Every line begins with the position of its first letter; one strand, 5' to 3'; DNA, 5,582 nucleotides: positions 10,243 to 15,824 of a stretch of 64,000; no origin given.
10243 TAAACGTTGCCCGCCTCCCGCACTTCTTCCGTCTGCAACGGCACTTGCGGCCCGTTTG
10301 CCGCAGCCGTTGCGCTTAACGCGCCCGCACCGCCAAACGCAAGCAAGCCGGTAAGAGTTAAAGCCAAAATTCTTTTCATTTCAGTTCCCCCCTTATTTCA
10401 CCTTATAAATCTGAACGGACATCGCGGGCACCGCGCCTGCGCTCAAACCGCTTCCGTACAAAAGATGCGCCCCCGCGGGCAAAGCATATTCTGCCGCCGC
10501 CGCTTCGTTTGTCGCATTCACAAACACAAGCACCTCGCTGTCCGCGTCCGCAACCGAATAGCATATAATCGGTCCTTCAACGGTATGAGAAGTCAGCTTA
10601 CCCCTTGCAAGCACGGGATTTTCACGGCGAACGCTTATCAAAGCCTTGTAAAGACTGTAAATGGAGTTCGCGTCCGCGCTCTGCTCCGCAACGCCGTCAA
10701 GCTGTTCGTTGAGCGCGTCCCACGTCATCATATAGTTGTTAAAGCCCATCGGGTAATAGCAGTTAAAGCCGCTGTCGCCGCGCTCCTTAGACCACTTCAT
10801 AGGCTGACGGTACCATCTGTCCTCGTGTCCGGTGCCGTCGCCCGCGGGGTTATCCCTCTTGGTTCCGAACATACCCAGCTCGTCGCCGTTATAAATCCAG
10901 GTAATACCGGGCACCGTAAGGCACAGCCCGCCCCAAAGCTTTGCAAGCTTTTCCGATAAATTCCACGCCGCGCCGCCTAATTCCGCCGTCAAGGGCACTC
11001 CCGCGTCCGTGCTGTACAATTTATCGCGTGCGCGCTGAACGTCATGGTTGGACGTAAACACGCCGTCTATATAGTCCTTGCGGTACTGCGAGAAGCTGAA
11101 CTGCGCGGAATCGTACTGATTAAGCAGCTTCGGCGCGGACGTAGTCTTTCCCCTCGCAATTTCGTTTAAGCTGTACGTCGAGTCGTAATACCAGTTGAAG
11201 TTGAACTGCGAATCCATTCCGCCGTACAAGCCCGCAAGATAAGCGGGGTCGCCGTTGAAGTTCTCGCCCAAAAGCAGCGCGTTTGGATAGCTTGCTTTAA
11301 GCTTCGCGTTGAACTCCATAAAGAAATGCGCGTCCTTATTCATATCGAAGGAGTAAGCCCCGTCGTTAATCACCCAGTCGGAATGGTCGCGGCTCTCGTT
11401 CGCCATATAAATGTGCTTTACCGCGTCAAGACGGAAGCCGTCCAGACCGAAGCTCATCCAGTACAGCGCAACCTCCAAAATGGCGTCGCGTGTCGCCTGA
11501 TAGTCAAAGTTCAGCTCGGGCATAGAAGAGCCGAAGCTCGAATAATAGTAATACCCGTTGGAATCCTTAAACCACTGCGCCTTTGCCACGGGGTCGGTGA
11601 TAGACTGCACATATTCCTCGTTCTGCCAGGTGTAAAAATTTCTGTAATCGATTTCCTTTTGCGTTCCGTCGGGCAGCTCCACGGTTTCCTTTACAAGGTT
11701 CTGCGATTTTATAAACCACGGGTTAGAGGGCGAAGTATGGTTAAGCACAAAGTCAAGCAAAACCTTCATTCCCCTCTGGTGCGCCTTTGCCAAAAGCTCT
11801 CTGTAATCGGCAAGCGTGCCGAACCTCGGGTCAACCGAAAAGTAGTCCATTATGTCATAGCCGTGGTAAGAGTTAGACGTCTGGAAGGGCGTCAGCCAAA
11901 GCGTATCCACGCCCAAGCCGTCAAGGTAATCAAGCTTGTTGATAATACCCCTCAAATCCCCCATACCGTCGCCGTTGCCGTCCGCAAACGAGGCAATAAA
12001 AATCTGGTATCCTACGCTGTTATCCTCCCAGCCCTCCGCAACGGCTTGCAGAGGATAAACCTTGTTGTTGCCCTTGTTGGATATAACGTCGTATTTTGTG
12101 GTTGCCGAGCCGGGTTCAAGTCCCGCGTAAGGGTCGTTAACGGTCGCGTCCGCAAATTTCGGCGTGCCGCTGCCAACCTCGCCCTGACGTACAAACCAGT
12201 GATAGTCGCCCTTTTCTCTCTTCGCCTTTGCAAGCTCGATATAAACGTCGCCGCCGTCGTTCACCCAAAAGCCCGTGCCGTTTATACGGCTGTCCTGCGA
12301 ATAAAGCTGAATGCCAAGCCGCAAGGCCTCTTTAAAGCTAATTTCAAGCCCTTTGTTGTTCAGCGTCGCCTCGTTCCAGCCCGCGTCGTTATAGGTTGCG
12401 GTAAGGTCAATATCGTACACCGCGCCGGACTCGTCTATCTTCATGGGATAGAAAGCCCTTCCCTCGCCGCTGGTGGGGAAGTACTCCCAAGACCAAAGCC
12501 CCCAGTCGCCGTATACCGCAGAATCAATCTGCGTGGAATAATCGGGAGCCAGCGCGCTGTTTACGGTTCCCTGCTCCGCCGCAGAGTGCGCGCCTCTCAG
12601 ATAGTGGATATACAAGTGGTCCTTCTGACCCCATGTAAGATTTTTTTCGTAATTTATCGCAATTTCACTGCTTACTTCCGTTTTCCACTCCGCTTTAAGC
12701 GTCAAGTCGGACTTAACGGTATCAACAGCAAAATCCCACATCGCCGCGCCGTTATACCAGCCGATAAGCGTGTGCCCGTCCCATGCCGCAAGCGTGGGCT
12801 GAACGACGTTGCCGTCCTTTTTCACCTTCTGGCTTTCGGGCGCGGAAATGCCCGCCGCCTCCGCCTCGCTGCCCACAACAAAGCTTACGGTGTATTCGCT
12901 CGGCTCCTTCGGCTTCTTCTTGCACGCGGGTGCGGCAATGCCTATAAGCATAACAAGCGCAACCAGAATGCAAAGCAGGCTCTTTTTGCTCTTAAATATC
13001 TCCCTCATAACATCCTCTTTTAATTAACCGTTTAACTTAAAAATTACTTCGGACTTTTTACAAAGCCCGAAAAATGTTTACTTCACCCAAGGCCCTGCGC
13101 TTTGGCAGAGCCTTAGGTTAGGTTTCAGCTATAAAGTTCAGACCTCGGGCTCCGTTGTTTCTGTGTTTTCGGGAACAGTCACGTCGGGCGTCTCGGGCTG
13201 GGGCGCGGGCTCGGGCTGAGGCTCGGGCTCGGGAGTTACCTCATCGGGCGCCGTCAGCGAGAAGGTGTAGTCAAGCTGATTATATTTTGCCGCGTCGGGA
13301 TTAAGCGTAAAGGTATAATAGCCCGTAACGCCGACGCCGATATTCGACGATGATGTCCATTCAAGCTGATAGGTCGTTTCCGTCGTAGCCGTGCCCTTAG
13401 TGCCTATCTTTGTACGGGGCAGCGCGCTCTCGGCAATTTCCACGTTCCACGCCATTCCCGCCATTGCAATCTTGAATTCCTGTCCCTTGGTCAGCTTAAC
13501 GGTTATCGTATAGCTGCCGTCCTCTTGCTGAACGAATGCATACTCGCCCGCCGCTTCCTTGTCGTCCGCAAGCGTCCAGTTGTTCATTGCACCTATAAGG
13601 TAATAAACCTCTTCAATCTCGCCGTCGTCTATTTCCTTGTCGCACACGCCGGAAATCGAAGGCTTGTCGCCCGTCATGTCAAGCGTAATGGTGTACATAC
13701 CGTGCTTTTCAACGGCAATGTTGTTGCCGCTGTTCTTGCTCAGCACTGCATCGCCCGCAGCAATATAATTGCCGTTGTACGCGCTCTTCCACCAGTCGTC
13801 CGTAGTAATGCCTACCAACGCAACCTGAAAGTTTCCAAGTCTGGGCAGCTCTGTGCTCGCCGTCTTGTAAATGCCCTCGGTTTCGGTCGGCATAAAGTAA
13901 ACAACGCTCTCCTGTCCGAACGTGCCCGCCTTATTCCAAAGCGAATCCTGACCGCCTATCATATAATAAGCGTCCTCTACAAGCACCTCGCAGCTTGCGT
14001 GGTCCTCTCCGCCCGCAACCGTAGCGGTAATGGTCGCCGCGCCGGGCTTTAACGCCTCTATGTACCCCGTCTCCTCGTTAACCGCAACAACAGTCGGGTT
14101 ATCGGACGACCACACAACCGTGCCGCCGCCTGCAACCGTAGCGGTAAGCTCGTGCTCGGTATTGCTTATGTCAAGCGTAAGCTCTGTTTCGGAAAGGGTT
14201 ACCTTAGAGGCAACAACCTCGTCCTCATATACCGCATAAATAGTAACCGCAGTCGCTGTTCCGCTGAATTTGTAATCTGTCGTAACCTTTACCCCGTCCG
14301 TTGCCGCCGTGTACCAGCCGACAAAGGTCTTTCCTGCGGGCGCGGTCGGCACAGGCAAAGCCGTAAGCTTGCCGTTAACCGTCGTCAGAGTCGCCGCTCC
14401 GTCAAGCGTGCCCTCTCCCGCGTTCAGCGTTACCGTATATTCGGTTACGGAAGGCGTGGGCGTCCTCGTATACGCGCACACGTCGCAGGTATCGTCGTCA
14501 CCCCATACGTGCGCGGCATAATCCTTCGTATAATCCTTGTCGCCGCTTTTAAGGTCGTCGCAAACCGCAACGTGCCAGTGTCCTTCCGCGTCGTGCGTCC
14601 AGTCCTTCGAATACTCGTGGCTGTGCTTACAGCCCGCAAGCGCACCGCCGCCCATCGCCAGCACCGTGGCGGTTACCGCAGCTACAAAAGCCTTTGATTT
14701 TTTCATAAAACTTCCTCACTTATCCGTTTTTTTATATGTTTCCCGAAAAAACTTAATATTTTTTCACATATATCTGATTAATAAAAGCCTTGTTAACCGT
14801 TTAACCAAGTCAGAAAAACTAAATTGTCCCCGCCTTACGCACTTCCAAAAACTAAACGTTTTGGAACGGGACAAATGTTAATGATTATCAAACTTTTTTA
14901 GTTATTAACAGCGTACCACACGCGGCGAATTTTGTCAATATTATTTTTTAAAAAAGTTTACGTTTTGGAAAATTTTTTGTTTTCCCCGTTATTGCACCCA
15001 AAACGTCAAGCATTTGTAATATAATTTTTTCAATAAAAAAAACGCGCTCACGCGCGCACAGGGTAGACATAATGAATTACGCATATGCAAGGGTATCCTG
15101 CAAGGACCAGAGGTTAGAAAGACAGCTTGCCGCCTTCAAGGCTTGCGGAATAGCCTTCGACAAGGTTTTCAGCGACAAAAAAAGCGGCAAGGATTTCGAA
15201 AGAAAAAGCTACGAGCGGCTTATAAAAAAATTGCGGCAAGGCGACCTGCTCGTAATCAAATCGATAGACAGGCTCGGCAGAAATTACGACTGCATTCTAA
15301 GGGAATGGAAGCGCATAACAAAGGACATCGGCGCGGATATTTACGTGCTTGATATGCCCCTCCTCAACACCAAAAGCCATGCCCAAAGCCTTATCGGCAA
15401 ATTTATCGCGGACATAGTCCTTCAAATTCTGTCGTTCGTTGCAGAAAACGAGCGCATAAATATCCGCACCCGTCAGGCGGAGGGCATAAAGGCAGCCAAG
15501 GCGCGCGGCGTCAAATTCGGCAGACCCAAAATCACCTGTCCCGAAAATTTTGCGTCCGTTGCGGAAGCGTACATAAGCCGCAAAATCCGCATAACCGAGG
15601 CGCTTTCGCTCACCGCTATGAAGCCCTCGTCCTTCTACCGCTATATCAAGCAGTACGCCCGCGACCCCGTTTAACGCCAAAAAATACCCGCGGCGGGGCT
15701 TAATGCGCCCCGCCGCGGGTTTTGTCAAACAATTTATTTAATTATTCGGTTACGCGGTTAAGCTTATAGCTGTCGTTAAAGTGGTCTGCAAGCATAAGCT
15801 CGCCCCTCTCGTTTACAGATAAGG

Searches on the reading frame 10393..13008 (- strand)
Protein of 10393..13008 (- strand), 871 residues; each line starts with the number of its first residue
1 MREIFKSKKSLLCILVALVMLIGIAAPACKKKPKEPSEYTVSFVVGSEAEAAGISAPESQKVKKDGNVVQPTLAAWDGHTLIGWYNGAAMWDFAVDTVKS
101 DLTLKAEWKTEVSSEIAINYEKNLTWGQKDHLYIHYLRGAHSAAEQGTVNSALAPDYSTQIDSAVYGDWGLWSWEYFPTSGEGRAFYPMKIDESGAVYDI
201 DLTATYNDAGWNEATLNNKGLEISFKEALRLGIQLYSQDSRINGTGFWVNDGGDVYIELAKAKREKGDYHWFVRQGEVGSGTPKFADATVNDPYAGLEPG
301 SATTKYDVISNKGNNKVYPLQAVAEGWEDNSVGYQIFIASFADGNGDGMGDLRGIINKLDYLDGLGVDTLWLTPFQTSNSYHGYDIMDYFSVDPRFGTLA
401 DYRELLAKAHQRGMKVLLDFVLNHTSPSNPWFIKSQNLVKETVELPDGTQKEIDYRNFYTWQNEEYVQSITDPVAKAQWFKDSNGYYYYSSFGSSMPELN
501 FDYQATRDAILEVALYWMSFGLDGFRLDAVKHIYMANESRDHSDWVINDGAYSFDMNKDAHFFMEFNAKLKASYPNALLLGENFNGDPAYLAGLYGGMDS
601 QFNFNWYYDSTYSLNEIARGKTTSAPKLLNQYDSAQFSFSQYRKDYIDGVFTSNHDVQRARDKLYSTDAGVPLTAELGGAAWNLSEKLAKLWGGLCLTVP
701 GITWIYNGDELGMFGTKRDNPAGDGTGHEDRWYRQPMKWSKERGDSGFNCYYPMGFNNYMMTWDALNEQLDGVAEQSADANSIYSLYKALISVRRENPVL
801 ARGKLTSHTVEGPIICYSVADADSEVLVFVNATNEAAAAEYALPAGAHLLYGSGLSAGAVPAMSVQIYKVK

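Call 64: search_protein_families(library=pfam, max_evalue=0.0001, proteins=[window:10393-13008:-])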
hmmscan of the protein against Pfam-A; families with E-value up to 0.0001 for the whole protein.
window:10393-13008:- (871 aa): 2 families
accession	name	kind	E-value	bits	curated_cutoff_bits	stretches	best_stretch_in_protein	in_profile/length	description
PF00128.31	Alpha-amylase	-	5.9e-86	289.9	22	1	335-803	1-446/446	Alpha amylase, catalytic domain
PF09479.16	Flg_new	-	6.8e-05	23.3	27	1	39-106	1-64/65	Listeria-Bacteroides repeat domain (List_Bact_rpt)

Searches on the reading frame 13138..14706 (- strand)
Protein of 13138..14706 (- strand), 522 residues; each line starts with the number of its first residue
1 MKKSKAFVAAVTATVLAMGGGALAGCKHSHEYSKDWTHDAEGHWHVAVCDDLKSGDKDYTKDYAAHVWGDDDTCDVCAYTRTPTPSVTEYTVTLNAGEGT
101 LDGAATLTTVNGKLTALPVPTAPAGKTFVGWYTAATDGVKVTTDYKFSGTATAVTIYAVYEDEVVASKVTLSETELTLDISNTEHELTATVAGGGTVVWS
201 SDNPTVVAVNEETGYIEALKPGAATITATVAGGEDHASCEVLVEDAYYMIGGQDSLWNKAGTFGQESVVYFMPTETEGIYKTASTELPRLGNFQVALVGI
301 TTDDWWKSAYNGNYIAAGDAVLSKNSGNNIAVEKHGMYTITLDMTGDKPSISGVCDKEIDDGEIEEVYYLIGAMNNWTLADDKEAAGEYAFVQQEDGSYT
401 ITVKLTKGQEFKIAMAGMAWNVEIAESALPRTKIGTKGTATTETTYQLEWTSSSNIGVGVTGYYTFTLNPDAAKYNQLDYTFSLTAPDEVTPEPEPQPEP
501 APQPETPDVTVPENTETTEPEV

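Call 9: search_protein_families(library=pfam, max_evalue=1, proteins=[window:13138-14706:-])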
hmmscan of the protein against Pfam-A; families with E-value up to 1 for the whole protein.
window:13138-14706:- (522 aa): 9 families
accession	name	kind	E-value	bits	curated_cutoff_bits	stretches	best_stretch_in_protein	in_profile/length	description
PF02368.24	Big_2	-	1.6e-09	38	22.8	1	168-241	4-79/79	Bacterial Ig-like domain (group 2)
PF09479.16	Flg_new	-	7.2e-08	32.9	27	1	90-159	1-65/65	Listeria-Bacteroides repeat domain (List_Bact_rpt)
PF16411.10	SusF_SusE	-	0.00047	20.9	27.5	2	371-483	2-100/167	Outer membrane protein SusF_SusE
PF25354.1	Ig_NUP210_16th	-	0.0024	17.7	27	1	194-232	27-65/72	NUP210-like, Ig-like domain 16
PF04234.18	CopC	-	0.02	16.3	23.3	1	90-148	35-91/92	CopC domain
PF07987.16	DUF1775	-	0.045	14.6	25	1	395-470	25-101/146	Domain of unkown function (DUF1775)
PF17210.9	SdrD_B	-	0.079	13.6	29.7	1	383-419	44-80/112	SdrD B-like domain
PF20578.4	aBig_2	-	0.11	12.7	27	1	186-233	26-74/89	Atrophied bacterial Ig domain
PF05887.16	Trypan_PARP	-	0.39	11.1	100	1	489-521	62-94/134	Procyclic acidic repetitive protein (PARP)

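Call 10: search_protein_families(library=ncbifam, max_evalue=1, proteins=[window:13138-14706:-])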
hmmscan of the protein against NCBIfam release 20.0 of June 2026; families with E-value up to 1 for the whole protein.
window:13138-14706:- (522 aa): 2 families
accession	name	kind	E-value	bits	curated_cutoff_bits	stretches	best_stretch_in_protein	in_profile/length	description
TIGR02543.1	List_Bact_rpt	repeat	0.026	14.9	20.95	1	124-158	4-38/44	TIGR02543 family repeat protein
NF033814.1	copper_CopC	equivalog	0.037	14.4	95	0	87-148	43-105/107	copper homeostasis periplasmic binding protein CopC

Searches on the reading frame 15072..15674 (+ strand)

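Call 64: search_protein_families(library=pfam, max_evalue=0.0001, proteins=[window:15072-15674:+])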
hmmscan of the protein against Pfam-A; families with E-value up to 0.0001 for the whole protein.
window:15072-15674:+ (200 aa): 1 family
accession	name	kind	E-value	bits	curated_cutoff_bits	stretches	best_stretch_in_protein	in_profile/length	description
PF00239.26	Resolvase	-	1.6e-25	90.3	23.3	1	3-147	2-144/145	Resolvase, N terminal domain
